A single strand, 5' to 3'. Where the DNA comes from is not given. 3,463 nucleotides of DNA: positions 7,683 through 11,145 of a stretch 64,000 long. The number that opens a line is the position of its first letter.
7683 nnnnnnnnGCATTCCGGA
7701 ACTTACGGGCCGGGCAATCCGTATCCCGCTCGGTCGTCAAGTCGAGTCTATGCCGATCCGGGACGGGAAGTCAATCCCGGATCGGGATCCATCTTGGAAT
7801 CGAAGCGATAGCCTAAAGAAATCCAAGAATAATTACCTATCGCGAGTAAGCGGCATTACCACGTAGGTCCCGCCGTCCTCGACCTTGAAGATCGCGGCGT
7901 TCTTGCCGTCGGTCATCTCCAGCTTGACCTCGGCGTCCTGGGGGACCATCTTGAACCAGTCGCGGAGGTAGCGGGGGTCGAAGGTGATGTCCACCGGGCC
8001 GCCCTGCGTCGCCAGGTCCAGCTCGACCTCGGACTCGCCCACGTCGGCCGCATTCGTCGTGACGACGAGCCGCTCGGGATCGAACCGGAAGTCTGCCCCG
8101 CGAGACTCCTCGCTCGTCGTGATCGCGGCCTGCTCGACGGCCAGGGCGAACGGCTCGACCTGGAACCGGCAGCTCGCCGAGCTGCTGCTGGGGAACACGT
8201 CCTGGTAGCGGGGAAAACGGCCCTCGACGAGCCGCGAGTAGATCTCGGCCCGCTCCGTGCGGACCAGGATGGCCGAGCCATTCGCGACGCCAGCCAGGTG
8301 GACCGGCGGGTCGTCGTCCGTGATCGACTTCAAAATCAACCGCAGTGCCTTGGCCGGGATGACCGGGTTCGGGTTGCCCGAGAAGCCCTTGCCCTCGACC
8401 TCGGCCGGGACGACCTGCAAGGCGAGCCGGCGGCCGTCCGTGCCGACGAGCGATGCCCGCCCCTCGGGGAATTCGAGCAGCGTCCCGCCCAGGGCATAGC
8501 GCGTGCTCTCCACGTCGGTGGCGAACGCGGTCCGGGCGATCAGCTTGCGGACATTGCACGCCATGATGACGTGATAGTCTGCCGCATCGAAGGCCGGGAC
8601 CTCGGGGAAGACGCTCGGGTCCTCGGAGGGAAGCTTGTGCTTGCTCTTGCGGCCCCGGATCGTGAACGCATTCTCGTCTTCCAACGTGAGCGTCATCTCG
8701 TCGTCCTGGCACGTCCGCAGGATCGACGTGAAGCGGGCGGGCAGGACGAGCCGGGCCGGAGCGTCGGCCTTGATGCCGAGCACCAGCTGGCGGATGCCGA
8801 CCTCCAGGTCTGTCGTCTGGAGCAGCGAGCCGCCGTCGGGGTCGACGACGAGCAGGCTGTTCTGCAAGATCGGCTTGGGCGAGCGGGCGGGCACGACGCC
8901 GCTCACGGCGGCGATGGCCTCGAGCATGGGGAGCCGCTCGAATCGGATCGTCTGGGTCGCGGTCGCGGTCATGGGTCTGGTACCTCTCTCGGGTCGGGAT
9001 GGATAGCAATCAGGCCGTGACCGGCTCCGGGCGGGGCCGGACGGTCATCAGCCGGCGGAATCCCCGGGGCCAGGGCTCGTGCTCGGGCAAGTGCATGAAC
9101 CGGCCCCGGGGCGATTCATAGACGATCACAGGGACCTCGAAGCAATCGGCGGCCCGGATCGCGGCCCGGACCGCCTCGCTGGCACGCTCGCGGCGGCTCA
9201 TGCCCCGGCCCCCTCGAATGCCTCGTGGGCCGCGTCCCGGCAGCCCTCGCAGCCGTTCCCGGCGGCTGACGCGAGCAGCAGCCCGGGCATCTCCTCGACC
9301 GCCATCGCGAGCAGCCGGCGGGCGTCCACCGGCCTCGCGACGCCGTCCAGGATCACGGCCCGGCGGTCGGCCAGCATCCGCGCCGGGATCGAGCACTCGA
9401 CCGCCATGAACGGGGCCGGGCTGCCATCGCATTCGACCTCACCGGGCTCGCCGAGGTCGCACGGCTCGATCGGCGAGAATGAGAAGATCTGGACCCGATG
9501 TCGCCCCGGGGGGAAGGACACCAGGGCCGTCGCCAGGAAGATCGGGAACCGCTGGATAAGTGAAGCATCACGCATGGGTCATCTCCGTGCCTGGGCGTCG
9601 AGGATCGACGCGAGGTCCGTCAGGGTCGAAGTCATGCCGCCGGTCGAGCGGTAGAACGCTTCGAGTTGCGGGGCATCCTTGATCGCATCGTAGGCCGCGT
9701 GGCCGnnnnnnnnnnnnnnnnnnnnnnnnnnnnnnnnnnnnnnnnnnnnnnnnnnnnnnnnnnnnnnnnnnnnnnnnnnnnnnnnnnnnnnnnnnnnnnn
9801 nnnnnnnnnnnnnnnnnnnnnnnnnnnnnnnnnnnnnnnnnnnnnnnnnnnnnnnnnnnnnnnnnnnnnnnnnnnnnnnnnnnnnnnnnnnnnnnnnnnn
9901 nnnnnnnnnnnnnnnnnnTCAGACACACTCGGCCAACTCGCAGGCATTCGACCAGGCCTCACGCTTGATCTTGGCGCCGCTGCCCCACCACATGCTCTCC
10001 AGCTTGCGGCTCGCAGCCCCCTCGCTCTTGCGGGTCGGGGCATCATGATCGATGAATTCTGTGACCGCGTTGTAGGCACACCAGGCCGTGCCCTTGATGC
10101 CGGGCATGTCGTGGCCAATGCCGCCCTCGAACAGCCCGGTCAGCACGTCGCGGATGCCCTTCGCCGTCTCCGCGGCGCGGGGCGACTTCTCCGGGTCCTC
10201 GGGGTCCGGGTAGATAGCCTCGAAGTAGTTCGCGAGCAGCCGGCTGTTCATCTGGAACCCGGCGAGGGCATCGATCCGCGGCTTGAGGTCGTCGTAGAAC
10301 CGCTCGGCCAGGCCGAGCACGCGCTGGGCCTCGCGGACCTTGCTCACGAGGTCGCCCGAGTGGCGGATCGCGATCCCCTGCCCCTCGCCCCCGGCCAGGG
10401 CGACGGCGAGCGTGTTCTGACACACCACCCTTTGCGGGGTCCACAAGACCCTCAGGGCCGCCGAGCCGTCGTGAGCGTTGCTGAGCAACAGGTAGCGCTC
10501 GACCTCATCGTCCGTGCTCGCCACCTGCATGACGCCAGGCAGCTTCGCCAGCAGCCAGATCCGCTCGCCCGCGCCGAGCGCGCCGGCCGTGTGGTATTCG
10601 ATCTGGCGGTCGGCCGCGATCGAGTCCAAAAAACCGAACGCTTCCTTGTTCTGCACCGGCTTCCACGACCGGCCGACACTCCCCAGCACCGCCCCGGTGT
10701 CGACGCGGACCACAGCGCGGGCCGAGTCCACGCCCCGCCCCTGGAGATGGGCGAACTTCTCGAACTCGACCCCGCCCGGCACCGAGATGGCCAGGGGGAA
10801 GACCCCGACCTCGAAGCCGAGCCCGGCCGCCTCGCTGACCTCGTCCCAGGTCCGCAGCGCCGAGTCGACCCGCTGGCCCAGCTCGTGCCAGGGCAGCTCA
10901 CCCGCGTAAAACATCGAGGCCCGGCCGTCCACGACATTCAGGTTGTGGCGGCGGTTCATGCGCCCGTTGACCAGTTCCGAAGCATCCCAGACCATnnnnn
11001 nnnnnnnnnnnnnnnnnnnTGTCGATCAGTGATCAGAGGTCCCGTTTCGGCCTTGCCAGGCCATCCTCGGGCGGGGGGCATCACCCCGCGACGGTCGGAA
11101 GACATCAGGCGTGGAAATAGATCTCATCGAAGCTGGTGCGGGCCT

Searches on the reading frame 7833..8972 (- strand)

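Call 59: search_protein_families(library=pfam, proteins=[window:7833-8972:-], max_evalue=0.001)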
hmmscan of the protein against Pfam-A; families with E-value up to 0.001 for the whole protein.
window:7833-8972:- (379 aa): 3 families
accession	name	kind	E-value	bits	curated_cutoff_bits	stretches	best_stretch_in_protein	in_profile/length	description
PF02767.21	DNA_pol3_beta_2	-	3.4e-15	56.8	27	1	140-254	6-115/116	DNA polymerase III beta subunit, central domain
PF00712.24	DNA_pol3_beta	-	2.4e-13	50.7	24.4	1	10-125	4-119/120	DNA polymerase III beta subunit, N-terminal domain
PF02768.20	DNA_pol3_beta_3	-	1.9e-10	41.1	27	1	258-375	2-120/121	DNA polymerase III beta subunit, C-terminal domain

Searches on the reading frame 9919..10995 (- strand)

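Call 59: search_protein_families(library=pfam, proteins=[window:9919-10995:-], max_evalue=0.001)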
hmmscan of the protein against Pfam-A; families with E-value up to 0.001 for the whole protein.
window:9919-10995:- (358 aa): 1 family
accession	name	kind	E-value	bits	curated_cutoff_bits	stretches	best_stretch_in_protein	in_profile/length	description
PF06067.16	DUF932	-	2.8e-57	194.6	23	1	103-336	1-227/227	Domain of unknown function (DUF932)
